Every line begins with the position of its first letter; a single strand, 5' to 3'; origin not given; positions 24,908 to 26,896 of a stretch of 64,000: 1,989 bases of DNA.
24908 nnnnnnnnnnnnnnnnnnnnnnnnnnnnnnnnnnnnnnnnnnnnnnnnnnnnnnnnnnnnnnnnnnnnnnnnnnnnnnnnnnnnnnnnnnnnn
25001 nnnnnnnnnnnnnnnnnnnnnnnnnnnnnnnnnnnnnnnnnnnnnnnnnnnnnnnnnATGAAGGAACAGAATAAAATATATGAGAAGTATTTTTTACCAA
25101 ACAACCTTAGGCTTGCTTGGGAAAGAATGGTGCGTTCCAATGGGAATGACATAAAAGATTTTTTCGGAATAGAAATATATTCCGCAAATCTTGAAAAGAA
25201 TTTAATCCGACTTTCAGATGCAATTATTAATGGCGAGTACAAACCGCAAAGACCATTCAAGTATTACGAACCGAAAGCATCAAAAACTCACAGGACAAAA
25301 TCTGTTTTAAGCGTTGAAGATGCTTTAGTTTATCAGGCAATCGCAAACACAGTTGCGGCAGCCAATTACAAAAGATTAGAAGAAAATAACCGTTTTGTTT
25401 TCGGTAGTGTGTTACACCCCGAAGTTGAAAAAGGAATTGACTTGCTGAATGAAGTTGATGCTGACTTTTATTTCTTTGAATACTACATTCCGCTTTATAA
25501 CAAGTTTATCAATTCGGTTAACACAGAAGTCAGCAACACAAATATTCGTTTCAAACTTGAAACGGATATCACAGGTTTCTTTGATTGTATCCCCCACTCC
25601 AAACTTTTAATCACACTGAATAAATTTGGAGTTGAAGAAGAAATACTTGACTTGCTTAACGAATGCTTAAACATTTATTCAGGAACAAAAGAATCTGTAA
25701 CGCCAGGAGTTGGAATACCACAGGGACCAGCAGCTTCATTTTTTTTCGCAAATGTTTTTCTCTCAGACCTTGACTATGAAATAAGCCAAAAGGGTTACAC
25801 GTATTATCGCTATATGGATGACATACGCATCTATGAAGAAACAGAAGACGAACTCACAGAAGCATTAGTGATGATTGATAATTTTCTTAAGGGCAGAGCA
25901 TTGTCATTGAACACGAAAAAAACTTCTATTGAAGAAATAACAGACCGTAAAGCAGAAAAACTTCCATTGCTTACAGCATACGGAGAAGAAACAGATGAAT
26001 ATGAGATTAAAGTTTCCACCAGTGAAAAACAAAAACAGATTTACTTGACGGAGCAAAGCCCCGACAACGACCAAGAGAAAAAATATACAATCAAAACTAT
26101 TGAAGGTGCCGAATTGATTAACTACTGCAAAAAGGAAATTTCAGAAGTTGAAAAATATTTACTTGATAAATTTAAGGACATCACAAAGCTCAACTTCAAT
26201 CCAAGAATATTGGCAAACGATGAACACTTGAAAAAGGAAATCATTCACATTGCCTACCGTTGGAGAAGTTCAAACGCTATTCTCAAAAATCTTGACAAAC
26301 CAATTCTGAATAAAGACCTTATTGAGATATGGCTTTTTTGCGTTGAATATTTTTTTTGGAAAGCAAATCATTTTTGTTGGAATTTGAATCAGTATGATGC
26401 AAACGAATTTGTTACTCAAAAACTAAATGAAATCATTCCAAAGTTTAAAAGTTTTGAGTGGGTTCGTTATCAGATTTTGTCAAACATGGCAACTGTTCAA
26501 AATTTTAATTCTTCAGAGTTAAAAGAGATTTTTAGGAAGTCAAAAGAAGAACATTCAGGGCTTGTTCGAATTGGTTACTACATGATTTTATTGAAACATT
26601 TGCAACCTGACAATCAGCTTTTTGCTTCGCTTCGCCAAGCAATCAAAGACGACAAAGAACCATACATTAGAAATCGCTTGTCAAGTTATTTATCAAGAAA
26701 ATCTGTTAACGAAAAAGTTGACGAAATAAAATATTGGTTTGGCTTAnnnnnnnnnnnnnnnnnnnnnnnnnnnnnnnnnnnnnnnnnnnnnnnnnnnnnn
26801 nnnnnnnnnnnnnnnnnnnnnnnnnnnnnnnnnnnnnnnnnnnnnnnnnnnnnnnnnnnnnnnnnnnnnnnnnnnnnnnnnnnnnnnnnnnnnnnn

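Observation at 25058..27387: Two-gene RT + HEPN-like module: candidate defence-associated RT system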

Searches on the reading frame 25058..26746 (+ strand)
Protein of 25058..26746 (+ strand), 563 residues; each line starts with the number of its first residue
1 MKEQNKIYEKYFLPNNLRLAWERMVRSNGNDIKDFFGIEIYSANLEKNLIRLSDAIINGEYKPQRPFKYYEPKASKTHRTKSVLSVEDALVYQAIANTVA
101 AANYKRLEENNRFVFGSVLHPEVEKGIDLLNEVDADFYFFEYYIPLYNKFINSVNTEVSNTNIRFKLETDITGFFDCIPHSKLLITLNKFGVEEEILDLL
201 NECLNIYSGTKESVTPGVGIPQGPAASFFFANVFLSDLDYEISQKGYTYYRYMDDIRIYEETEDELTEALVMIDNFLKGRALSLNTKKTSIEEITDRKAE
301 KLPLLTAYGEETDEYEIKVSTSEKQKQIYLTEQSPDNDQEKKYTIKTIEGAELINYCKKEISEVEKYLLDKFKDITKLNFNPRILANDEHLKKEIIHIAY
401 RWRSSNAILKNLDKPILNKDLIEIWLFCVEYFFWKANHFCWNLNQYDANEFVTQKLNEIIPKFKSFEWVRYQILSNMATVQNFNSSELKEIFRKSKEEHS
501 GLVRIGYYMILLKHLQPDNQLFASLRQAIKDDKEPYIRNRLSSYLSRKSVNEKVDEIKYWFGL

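Call 6: search_protein_families(library=pfam, proteins=[window:25058-26746:+], max_evalue=0.01)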
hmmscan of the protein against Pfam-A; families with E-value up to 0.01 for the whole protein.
window:25058-26746:+ (563 aa): 1 family
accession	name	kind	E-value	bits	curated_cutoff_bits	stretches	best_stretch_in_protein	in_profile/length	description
PF00078.32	RVT_1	-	6.5e-20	72.2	29.6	1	161-292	65-192/205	Reverse transcriptase (RNA-dependent DNA polymerase)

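Call 7: search_protein_families(library=padloc, proteins=[window:25058-26746:+], max_evalue=0.01)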
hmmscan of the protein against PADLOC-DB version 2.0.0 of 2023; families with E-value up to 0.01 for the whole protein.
window:25058-26746:+ (563 aa): 62 families (the best 25 are shown)
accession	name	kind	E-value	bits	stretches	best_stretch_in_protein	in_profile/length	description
PDLC03756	RT_UG19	-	4.7e-123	410.2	1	8-544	3-519/562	DRT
PDLC03759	RT_UG21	-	7e-50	168.2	1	15-518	5-477/503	DRT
PDLC03771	RT_UG32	-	2.8e-42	143.1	1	72-298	88-291/521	DRT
PDLC01136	RT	-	3.6e-38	129.5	2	157-295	122-248/263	RT (reverse transcriptase)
PDLC03758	RT_UG20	-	1e-30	105.3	1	40-373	38-353/511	DRT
PDLC03749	RT_UG13a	-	6.4e-30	102.7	1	4-421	9-407/589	DRT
PDLC03773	RT_UG34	-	6.5e-28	95.9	1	25-364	26-360/512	DRT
PDLC03783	Drt8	-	1.4e-27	95.2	1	18-363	8-317/493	DRT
PDLC03761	RT_UG23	-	1.4e-27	94.4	1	164-329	137-295/489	DRT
PDLC03785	RT_UG9_large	-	8.2e-27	91.8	1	51-373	279-571/772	DRT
PDLC03774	RT_UG35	-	1.3e-26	91.1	1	9-296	321-590/938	DRT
PDLC03754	RT_UG17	-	1.1e-25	88.3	1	145-296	109-261/429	DRT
PDLC03786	RT_UG9_small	-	1.3e-25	88.3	1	55-300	52-286/541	DRT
PDLC03760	RT_UG22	-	1.9e-24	84.6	1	55-505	48-416/476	DRT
PDLC02063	Cas1_IIIb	-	9.3e-24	81.9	2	151-354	121-314/617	-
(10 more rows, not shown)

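Call 8: search_protein_families(library=ncbifam, proteins=[window:25058-26746:+], max_evalue=0.01)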
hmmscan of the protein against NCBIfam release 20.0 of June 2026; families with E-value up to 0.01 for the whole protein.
window:25058-26746:+ (563 aa): 7 families
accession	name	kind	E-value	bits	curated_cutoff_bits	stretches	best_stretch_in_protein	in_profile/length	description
TIGR04416.1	group_II_RT_mat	equivalog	5.8e-32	111.2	300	2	153-353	113-303/353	group II intron reverse transcriptase/maturase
NF041749.1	Drt4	equivalog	8e-17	61.4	450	1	159-358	132-333/489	antiviral reverse transcriptase Drt4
NF041747.1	Drt3a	equivalog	3.3e-13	49.8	200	1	167-414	114-354/412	antiviral reverse transcriptase Drt3a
NF038233.2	retron_St85_RT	exception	4.2e-12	45.9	235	1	164-299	89-220/289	retron St85 family RNA-directed DNA polymerase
NF041746.1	Drt2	equivalog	1.1e-11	44.6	390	1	217-299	221-306/416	antiviral reverse transcriptase Drt2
NF041750.1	Drt5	equivalog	1.4e-11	44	550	1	147-429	112-384/484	antiviral reverse transcriptase Drt5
NF041748.1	Drt3b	equivalog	0.0023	16.7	350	1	219-524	231-512/647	antiviral reverse transcriptase Drt3b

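Call 33: search_solved_structures(query=window:25058-26746:+, max_evalue=0.01)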
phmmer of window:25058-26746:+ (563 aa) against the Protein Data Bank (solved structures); distinct sequences matched with E-value up to 0.01: 22.
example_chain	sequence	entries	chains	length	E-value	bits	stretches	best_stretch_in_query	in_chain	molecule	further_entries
5hhl_A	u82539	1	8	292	4.8e-13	52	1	162-292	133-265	Retron-type reverse transcriptase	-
7uim_D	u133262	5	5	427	1.8e-12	50.1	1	162-292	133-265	Group II intron reverse transcriptase/maturase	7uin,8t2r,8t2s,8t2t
5hhj_A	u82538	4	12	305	4.4e-12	48.9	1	164-292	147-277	Retron-type reverse transcriptase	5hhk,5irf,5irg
9ioa_A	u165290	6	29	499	2.4e-11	46.4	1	151-295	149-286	RNA-dependent DNA polymerase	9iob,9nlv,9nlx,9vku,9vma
7kft_D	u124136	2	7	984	1.4e-09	40.7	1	164-295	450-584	Cas6-RT-Cas1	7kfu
6ar1_A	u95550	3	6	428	9.6e-09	37.9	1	163-292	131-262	GsI-IIC RT | Trt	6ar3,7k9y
6me0_C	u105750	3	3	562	1.3e-07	34.1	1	164-295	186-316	Maturase reverse transcriptase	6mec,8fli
21ou_A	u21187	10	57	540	2.5e-07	33.2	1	164-294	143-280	Reverse transcriptase domain-containing protein | UG15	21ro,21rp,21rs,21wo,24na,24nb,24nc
9vdo_A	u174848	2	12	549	2.6e-07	33.1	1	164-294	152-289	Reverse transcriptase domain-containing protein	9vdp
9ltm_A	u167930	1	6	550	2.6e-07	33.1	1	164-294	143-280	Reverse transcriptase domain-containing protein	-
9vdv_A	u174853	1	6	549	4.3e-05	25.8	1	164-294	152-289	Reverse transcriptase domain-containing protein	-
9luj_A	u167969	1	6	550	4.3e-05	25.8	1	164-294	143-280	Reverse transcriptase domain-containing protein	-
9c0i_A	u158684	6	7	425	0.00011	24.5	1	218-295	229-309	Reverse transcriptase/maturase family protein | Antiviral reverse transcriptase Drt2 | RNA-dependent DNA polymerase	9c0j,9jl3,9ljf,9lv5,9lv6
9lje_A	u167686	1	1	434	0.00011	24.4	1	218-295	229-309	RNA-dependent DNA polymerase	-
8ub7_A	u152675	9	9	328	0.0002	23.6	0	216-280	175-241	Reverse transcriptase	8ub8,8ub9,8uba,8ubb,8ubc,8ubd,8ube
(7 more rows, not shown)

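Call 37: find_homologous_proteins(query=window:25058-26746:+)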
Query window:25058-26746:+ (563 aa): 682 proteins with E <= 0.001 among 8000 candidates; the best 120 are listed.
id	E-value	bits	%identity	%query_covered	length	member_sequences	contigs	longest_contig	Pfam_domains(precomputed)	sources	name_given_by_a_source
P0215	0.0e+0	1264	100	100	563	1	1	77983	PF00078.33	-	-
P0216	0.0e+0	1147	89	100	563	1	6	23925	PF00078.33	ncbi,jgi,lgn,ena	-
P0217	0.0e+0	1130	88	100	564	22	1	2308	PF00078.33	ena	-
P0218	0.0e+0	1124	87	100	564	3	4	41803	PF00078.33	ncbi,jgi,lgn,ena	-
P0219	0.0e+0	1123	88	100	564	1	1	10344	PF00078.33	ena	-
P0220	0.0e+0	1123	87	100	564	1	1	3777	PF00078.33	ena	-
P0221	0.0e+0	1120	87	100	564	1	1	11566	PF00078.33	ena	-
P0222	0.0e+0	1120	87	100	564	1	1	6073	PF00078.33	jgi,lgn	jgi:hypothetical protein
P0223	0.0e+0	1119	87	100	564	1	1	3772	PF00078.33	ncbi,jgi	jgi:hypothetical protein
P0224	0.0e+0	1118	87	100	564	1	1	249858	PF00078.33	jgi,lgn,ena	jgi:hypothetical protein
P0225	0.0e+0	1118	87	100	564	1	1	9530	PF00078.33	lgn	-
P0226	0.0e+0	1117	87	100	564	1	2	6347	PF00078.33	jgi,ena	jgi:hypothetical protein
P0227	0.0e+0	1116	87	100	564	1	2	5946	PF00078.33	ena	-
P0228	0.0e+0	1116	87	100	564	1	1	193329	PF00078.33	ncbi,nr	ncbi:MAG: hypothetical protein JNL57_09575 [Bacteroidetes bacterium]|nr:hypothetical protein [Bacter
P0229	0.0e+0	1112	87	100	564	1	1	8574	PF00078.33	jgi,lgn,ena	-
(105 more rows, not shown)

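Call 50: predict_structure(alignment_id=A2)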
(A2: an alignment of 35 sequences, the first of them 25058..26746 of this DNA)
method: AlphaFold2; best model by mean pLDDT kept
length: 563 residues; sequences in the alignment: 35
mean_pLDDT: 81.9   pTM: 0.77
mean pLDDT of the five models: 81.9, 79.1, 77.7, 74.6, 73.7
residues with pLDDT >= 90: 259; 70-90: 212; 50-70: 34; < 50: 58
segments of 3 or more residues with pLDDT < 50: 29-34, 307-346, 554-563
pLDDT, mean of each block of 10 residues (from residue 1): 83 97 71 51 85 95 84 73 85 96 90 78 93 85 74 88 93 89 96 97 88 77 85 91 89 90 96 94 91 90 56 29 31 27 47 89 95 93 89 86 87 91 96 88 91 94 88 88 93 93 89 85 91 81 63 47 39
secondary structure, 60 per line:
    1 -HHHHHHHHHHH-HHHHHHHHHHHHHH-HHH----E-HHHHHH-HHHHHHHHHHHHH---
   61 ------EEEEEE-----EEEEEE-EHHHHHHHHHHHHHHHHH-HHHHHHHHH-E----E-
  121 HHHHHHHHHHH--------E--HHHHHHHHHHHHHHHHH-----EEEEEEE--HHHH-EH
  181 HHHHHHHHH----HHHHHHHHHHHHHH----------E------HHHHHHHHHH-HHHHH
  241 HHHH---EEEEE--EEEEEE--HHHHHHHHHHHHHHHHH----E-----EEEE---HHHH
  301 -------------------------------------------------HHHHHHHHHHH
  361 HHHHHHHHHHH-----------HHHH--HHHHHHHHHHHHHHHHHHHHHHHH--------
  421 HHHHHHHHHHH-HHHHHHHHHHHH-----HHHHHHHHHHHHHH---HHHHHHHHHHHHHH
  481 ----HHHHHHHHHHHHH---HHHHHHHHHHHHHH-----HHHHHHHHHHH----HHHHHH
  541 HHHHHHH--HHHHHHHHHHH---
elements in order: H2-12 H14-27 H38-43 H45-57 E67-72 E78-83 H86-102 H104-112 H121-131 H143-159 E165-171 H174-177 H180-189 H194-207 H225-234 H236-244 E248-252 E255-260 H263-279 E290-293 H297-300 H350-371 H383-386 H389-412 H421-431 H433-444 H450-463 H467-480 H485-497 H501-514 H520-530 H535-547 H550-560

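Call 53: fold_search(model_id=the predicted structure, library=pdb)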
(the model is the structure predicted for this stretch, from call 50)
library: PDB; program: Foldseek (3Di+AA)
matches with E <= 10: 918; with E <= 0.001: 122
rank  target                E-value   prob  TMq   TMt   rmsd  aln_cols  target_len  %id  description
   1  9vdo_A                9.8e-13  1.00  0.44  0.48  10.9       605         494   15  Cryo-EM structure of the substrate bound DRT4 (released 2025-11-12)
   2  9vdv_A                8.7e-12  1.00  0.46  0.52  11.4       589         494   15  Cryo-EM structure of the catalytically inactive DRT4 (released 2025-11-12)
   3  9l9s_A                1.1e-11  1.00  0.43  0.45  10.0       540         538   16  The crystal structure of UG15 (released 2026-01-14)
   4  9l9s_B                1.2e-11  1.00  0.42  0.43  13.0       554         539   17  The crystal structure of UG15 (released 2026-01-14)
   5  9vma_A                2.4e-11  1.00  0.37  0.42  19.6       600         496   17  Cryo-EM structure of substrate-bound DRT9 hexamer complex (released 2025-08-20)
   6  9vku_B                5.6e-11  1.00  0.37  0.41  20.3       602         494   17  Cryo-EM structure of DRT9 tetramer complex (released 2025-08-20)
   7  7r07_F                5.9e-11  1.00  0.53  0.50   9.1       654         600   14  Abortive infection DNA polymerase AbiK from Lactococcus lactis (released 2022-09-07)
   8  6ar3_D                8.4e-11  1.00  0.41  0.54  18.3       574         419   15  Structure of a Thermostable Group II Intron Reverse Transcriptase with Template-Primer and Its Functional and Evolutio (released 2017-11-29)
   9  6ar1_D                1.7e-10  1.00  0.41  0.55  18.6       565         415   15  Structure of a Thermostable Group II Intron Reverse Transcriptase with Template-Primer and Its Functional and Evolutio (released 2017-11-29)
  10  6ar1_A                2.0e-10  1.00  0.41  0.54  18.6       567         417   14  Structure of a Thermostable Group II Intron Reverse Transcriptase with Template-Primer and Its Functional and Evolutio (released 2017-11-29)
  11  7r07_D                2.0e-10  1.00  0.53  0.50   9.4       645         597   14  Abortive infection DNA polymerase AbiK from Lactococcus lactis (released 2022-09-07)
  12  9ioa_A                2.6e-10  1.00  0.36  0.41  20.8       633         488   16  Cryo-EM structure of the tetrameric DRT9-ncRNA complex (released 2025-05-14)
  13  7k9y_A                2.8e-10  1.00  0.42  0.55  17.6       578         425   14  GsI-IIC RT Template-Switching Complex (twinned) (released 2021-08-18)
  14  6ar3_A                3.2e-10  1.00  0.41  0.54  18.5       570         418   14  Structure of a Thermostable Group II Intron Reverse Transcriptase with Template-Primer and Its Functional and Evolutio (released 2017-11-29)
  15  9vku_A                3.2e-10  1.00  0.38  0.42  21.5       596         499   18  Cryo-EM structure of DRT9 tetramer complex (released 2025-08-20)
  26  7r08_A                5.8e-09  1.00  0.43  0.48  11.4       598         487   14  Abortive infection DNA polymerase Abi-P2 (released 2022-09-07)
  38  7r08_C                2.3e-08  1.00  0.39  0.44  11.6       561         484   16  Abortive infection DNA polymerase Abi-P2 (released 2022-09-07)
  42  7r08_B                4.3e-08  1.00  0.43  0.50  10.3       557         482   15  Abortive infection DNA polymerase Abi-P2 (released 2022-09-07)
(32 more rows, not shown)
